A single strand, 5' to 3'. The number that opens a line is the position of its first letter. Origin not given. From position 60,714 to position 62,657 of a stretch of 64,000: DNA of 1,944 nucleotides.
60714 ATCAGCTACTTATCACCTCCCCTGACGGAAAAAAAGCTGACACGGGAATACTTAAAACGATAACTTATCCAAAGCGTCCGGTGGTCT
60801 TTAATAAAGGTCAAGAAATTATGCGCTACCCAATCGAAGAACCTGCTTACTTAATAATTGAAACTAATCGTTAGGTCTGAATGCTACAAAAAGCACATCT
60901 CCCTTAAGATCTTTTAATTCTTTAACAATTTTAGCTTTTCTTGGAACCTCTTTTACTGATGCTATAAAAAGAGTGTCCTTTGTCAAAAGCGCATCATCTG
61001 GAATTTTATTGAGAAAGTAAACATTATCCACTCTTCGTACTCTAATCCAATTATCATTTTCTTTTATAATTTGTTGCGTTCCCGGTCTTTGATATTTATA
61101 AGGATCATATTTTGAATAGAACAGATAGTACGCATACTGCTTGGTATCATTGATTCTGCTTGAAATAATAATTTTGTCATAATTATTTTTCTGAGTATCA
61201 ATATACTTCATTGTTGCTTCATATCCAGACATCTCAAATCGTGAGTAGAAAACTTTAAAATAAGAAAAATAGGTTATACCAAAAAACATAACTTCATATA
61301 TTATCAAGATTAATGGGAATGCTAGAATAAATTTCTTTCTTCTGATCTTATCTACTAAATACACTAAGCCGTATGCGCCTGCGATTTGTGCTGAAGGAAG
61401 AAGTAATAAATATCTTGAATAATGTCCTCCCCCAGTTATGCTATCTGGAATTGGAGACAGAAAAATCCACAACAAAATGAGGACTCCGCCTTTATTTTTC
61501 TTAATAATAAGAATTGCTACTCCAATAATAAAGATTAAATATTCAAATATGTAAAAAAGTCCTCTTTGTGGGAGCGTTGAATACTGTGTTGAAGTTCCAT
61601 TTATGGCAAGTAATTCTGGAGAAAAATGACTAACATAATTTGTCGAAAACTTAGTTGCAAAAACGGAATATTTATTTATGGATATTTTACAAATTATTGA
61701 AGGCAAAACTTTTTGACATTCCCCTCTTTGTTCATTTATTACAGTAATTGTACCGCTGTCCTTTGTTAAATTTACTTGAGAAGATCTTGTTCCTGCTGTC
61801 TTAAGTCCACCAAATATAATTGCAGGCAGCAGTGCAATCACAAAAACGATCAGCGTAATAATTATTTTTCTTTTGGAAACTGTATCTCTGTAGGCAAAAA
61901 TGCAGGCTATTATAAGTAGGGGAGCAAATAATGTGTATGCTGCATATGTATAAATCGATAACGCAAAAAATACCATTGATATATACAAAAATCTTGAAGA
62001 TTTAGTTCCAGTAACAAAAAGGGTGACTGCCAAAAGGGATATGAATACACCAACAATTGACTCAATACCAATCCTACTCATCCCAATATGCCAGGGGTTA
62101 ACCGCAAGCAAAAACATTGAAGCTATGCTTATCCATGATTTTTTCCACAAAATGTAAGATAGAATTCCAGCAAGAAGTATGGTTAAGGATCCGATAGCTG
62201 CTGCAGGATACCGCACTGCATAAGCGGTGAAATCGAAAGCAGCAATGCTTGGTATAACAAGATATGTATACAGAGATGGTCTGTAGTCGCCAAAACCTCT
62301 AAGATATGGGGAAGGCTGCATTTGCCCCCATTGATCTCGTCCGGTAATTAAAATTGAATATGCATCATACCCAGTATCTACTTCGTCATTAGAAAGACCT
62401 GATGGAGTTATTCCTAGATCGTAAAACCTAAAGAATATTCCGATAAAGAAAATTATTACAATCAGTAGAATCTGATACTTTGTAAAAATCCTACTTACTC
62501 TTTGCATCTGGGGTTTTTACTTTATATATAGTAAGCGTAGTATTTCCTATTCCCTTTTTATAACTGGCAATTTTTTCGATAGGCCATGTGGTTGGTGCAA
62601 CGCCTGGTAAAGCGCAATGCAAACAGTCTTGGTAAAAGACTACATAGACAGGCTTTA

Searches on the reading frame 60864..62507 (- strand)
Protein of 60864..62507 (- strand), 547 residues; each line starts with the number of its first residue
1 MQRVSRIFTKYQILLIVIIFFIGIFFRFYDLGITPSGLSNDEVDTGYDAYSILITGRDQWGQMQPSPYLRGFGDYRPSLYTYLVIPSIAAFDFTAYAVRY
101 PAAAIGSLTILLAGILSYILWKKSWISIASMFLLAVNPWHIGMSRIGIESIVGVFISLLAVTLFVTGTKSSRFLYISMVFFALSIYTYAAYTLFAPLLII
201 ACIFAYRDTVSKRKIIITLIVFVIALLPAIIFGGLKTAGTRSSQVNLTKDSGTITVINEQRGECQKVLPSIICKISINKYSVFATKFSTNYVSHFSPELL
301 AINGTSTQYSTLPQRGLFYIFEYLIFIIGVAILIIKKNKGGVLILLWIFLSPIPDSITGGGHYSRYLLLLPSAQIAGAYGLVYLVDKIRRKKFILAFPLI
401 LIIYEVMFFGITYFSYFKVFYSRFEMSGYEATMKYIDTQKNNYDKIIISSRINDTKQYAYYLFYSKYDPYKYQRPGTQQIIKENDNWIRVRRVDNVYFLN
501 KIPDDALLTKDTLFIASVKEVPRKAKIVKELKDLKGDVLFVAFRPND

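Call 58: find_encoding_contigs(protein=window:60864-62507:-, flank=10000, max_places=3)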
Protein window:60864-62507:- (547 aa): 23 contigs read that carry it; 3 places shown.
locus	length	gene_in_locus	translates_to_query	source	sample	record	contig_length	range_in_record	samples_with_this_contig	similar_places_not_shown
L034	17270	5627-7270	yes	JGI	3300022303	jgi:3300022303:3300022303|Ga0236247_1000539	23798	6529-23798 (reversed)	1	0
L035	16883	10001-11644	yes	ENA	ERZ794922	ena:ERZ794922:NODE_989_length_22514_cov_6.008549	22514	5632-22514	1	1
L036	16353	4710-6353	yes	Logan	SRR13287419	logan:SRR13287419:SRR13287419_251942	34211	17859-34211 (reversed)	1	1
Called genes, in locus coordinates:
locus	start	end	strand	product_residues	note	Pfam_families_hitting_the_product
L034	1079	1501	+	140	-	PF03479:PCC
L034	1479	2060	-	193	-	PF02545:Maf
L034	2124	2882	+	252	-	PF00535:Glycos_transf_2, PF10111:Glyco_tranf_2_2, PF13641:Glyco_tranf_2_3 (weak)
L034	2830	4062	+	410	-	PF26314:MptA_B_family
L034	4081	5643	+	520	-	PF13231:PMT_2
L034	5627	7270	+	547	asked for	-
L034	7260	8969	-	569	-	-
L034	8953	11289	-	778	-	PF09586:YfhO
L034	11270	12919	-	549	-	PF10131:PTPS_related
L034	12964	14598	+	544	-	PF13231:PMT_2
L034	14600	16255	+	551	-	-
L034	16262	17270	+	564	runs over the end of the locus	PF10131:PTPS_related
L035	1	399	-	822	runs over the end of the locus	PF01326:PPDK_N, PF00391:PEP-utilizers, PF02896:PEP-utilizers_C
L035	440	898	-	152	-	PF07884:VKOR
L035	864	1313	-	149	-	PF03464:eRF1_2 (weak), PF18844:baeRF_family2 (weak), PF18854:baeRF_family10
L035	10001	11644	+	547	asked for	-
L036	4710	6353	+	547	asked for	-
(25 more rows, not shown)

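Call 59: search_protein_families(library=pfam, proteins=[window:60864-62507:-], max_evalue=0.01)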
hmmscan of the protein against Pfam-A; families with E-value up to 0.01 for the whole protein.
window:60864-62507:- (547 aa): 1 family
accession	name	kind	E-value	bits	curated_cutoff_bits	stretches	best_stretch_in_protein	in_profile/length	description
PF19529.4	DUF6057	-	0.0076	15.6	29.8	1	95-233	66-207/569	Family of unknown function (DUF6057)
